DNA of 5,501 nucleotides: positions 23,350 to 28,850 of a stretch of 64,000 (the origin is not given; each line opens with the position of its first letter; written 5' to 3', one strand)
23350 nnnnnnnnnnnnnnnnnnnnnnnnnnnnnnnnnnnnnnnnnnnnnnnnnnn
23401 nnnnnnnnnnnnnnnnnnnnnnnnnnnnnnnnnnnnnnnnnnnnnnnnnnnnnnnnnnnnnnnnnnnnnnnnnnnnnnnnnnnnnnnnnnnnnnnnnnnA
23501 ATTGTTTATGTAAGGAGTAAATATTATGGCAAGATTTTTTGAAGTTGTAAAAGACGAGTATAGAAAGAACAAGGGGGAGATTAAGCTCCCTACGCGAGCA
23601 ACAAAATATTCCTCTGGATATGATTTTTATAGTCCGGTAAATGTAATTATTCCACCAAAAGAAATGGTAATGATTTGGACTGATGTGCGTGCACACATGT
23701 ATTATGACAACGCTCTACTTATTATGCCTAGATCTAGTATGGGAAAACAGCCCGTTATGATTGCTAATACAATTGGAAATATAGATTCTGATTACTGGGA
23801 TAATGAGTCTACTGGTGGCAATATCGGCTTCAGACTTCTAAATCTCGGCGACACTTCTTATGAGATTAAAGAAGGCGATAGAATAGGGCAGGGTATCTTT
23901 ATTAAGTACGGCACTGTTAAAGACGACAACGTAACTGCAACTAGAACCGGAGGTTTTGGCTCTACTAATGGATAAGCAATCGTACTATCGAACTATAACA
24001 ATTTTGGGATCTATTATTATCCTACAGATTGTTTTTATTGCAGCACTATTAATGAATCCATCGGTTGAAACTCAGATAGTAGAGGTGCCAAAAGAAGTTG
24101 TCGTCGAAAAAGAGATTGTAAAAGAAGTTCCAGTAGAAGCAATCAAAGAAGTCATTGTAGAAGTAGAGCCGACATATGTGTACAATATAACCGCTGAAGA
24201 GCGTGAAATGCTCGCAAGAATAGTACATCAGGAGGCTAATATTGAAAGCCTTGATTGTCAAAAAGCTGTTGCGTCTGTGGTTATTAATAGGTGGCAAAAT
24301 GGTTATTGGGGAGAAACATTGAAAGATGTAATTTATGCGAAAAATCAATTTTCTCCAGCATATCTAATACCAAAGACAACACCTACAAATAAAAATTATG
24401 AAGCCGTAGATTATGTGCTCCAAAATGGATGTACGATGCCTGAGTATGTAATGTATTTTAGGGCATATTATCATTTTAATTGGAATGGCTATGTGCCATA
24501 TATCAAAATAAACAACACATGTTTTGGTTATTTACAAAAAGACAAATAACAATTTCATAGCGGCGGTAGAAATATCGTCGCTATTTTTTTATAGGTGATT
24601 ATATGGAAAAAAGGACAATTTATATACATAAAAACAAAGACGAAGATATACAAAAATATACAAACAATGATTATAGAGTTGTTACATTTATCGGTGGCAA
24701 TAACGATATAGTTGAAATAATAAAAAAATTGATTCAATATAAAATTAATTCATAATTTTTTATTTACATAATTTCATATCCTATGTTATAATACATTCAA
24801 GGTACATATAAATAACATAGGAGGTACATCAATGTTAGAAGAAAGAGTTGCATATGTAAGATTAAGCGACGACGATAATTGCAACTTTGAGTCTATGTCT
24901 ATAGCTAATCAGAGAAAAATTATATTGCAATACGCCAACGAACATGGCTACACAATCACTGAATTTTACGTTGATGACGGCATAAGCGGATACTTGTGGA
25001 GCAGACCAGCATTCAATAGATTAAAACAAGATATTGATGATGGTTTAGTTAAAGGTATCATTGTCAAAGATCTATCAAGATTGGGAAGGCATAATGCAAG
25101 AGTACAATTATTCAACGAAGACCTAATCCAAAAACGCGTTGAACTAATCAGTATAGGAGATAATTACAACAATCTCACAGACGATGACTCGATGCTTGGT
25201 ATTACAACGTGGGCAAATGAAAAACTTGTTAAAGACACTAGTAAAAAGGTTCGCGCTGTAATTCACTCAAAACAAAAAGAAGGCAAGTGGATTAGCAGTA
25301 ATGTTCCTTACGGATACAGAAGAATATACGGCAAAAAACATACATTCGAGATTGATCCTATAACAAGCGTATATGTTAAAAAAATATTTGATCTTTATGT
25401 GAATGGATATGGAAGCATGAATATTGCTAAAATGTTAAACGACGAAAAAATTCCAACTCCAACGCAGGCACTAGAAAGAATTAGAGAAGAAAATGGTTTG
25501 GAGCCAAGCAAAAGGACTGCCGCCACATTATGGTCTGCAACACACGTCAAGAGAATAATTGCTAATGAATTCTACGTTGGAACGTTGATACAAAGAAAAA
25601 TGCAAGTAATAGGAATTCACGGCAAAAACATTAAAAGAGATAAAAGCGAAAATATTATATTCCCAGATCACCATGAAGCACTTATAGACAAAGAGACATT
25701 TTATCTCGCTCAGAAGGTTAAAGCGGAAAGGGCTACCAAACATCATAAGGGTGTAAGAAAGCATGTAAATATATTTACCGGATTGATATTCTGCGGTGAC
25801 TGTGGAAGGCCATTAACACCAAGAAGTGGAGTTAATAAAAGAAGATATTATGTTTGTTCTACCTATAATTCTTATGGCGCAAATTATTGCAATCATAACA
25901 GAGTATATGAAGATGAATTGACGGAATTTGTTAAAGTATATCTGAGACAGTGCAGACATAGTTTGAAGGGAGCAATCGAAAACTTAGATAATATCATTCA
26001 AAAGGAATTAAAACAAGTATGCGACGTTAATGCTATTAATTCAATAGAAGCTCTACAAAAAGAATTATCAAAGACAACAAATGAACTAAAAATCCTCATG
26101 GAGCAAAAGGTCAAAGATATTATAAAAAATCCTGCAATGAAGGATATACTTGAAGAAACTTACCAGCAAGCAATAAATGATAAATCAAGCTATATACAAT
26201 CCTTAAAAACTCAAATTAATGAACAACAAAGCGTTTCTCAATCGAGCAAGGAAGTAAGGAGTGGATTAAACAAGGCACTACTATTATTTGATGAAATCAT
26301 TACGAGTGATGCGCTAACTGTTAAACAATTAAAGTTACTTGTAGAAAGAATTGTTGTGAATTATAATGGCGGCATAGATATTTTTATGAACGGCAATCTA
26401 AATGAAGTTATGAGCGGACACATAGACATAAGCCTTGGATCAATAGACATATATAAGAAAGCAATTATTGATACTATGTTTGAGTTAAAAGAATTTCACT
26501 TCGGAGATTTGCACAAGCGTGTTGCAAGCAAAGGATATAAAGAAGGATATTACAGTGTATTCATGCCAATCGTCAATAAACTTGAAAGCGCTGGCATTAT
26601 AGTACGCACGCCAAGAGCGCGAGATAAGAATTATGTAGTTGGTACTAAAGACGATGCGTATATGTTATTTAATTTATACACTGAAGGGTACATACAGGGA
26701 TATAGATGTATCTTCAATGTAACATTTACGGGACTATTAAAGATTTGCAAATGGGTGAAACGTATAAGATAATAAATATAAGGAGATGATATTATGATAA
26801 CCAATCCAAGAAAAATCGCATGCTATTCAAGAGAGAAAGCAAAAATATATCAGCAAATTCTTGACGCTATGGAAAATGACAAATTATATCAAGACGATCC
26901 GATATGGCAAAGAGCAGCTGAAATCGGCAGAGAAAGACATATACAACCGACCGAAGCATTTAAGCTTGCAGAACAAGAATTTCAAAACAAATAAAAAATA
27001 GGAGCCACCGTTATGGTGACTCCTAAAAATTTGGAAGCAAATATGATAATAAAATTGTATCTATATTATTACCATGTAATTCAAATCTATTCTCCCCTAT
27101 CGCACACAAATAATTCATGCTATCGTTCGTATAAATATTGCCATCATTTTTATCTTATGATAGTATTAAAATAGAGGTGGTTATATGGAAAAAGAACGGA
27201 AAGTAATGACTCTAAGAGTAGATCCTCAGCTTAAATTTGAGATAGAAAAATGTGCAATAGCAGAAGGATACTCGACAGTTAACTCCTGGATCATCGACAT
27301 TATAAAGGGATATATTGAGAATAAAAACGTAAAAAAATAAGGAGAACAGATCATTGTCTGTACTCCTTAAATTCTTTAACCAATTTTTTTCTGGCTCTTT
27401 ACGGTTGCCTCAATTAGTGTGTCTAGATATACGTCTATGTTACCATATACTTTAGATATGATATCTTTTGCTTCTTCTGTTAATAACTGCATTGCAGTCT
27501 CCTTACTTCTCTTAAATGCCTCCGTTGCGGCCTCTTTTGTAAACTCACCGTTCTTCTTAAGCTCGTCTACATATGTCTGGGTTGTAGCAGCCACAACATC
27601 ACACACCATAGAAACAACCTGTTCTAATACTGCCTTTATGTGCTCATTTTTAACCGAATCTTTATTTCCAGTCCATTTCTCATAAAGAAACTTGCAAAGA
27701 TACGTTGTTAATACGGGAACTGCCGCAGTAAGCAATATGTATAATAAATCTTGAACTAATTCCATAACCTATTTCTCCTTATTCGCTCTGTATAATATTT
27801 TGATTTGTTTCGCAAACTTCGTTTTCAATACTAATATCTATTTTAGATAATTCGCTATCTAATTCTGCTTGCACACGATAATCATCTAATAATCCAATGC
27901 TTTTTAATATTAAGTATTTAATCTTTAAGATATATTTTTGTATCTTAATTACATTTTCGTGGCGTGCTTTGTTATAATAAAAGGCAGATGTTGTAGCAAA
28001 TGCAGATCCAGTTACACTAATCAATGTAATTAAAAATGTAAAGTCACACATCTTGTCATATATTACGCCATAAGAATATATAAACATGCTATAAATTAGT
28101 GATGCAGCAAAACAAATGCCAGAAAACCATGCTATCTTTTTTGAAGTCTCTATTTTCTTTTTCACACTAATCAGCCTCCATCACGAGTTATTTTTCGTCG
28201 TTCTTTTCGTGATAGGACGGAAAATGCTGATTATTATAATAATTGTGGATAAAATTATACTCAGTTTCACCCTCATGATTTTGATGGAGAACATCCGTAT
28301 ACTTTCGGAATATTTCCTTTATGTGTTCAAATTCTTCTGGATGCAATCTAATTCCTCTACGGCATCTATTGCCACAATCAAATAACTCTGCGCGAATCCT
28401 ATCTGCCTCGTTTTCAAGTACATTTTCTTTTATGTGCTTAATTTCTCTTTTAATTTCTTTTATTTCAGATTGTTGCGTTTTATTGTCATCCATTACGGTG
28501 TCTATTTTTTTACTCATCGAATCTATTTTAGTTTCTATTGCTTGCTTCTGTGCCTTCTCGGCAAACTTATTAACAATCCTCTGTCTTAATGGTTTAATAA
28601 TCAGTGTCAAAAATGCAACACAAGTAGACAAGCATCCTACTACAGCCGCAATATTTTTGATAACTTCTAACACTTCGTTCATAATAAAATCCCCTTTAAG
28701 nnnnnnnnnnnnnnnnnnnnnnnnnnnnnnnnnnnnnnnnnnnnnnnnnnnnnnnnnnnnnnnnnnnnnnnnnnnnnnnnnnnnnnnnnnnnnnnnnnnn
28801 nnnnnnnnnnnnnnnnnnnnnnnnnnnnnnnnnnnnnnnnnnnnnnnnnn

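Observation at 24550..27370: AT-rich serine-recombinase island wedged between lysin and holin genes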

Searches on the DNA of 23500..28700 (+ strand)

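Call 6: search_dna_similar(query=window:23500-28700:+, collection=phages, mode=near, max_rows=20)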
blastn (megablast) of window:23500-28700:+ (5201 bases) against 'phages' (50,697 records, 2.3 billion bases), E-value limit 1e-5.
No match.

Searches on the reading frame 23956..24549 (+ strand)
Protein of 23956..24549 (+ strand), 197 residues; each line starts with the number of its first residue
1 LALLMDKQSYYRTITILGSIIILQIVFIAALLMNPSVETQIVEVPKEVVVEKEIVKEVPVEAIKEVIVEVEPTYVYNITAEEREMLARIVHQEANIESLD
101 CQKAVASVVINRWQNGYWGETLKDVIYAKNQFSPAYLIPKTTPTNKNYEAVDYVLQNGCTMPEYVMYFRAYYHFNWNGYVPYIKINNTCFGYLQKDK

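Call 7: search_protein_families(library=pfam, proteins=[window:23956-24549:+], max_evalue=0.01)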
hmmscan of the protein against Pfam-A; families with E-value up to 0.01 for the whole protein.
window:23956-24549:+ (197 aa): 2 families
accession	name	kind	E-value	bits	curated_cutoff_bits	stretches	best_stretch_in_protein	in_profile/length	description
PF07486.17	Hydrolase_2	-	8.8e-15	55.6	27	1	97-190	2-99/100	Cell Wall Hydrolase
PF24731.1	DUF7683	-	0.0069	17.1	27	0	48-102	13-71/73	Domain of unknown function (DUF7683)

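Call 8: search_protein_families(library=phrogs, proteins=[window:23956-24549:+], max_evalue=0.01)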
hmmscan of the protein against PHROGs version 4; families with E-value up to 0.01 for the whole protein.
window:23956-24549:+ (197 aa): 6 families
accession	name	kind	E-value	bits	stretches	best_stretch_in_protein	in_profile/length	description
phrog_14642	-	lysis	2.1e-11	44.7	1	40-158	60-179/215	endolysin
phrog_17417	-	unknown function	1.6e-08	35.5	1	13-134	9-134/192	-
phrog_938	-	lysis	6.4e-08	31.1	1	71-136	41-105/2185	endolysin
phrog_15649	-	lysis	1.8e-07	30.5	1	75-133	224-281/1079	endolysin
phrog_38339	-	unknown function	2.9e-06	28.4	1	12-138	4-129/193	-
phrog_37911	-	unknown function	0.00035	19.7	1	60-135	744-818/904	-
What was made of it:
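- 23956..24549 (+): Left flank: membrane-anchored Hydrolase_2 (SleB-like) cell-wall hydrolase, the last gene of the nucleotide-metabolism/early block. Pfam PF07486 8.8e-15 and PHROG endolysin 2.1e-11 (calls 7, 8).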

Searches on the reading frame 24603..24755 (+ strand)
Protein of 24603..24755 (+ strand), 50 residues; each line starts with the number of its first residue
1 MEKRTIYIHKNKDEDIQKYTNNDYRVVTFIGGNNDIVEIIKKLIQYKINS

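Call 7: search_protein_families(library=pfam, proteins=[window:24603-24755:+], max_evalue=0.01)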
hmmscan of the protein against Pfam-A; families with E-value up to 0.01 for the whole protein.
window:24603-24755:+ (50 aa): 0 families

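Call 8: search_protein_families(library=phrogs, proteins=[window:24603-24755:+], max_evalue=0.01)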
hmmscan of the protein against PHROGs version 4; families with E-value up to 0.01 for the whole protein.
window:24603-24755:+ (50 aa): 0 families

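Call 53: search_solved_structures(query=window:24603-24755:+, max_evalue=10)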
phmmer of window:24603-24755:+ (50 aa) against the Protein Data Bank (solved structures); distinct sequences matched with E-value up to 10: 7.
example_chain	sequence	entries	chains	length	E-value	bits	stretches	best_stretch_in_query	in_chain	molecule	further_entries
4kbb_A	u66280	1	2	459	1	13.1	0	6-34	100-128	Botulinum neurotoxin type B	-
6g5k_A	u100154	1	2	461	1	13.1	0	6-34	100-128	Botulinum neurotoxin type B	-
1z0h_A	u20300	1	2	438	1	13.1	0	6-34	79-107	Botulinum neurotoxin type B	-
2nm1_A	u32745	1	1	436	1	13.1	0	6-34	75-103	Botulinum neurotoxin type B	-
5vid_D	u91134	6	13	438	1.1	13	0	6-34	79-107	Botulinum neurotoxin type B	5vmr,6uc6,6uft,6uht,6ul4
6qns_A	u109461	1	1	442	1.1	13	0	6-34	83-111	Botulinum neurotoxin type B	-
8eoz_B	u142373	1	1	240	1.3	12.8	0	5-44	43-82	C3HR3_4r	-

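Call 75: find_encoding_contigs(protein=window:24603-24755:+, flank=4000, max_places=10)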
Protein window:24603-24755:+ (50 aa): 24 contigs read that carry it; 3 places shown.
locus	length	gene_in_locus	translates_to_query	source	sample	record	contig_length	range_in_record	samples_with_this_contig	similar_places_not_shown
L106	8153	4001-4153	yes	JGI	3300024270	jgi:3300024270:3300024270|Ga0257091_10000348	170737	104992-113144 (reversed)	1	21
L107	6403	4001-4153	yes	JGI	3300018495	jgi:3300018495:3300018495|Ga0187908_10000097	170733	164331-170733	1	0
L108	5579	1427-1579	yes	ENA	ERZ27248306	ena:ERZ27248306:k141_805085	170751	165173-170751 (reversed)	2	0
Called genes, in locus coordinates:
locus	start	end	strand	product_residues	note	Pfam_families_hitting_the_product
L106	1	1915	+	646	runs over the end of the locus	PF13597:NRDD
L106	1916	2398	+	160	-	-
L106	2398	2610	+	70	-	-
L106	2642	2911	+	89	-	-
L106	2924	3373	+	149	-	PF00692:dUTPase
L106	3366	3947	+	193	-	PF07486:Hydrolase_2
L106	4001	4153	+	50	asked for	-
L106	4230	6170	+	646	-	PF00239:Resolvase, PF07508:Recombinase, PF13408:Zn_ribbon_recom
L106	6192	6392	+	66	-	-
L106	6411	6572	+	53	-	-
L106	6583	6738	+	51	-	-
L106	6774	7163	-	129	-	-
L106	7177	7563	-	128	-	-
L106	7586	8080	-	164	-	-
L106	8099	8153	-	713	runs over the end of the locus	PF05895:DUF859, PF13884:Peptidase_S74 (weak)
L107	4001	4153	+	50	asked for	-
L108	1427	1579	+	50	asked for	-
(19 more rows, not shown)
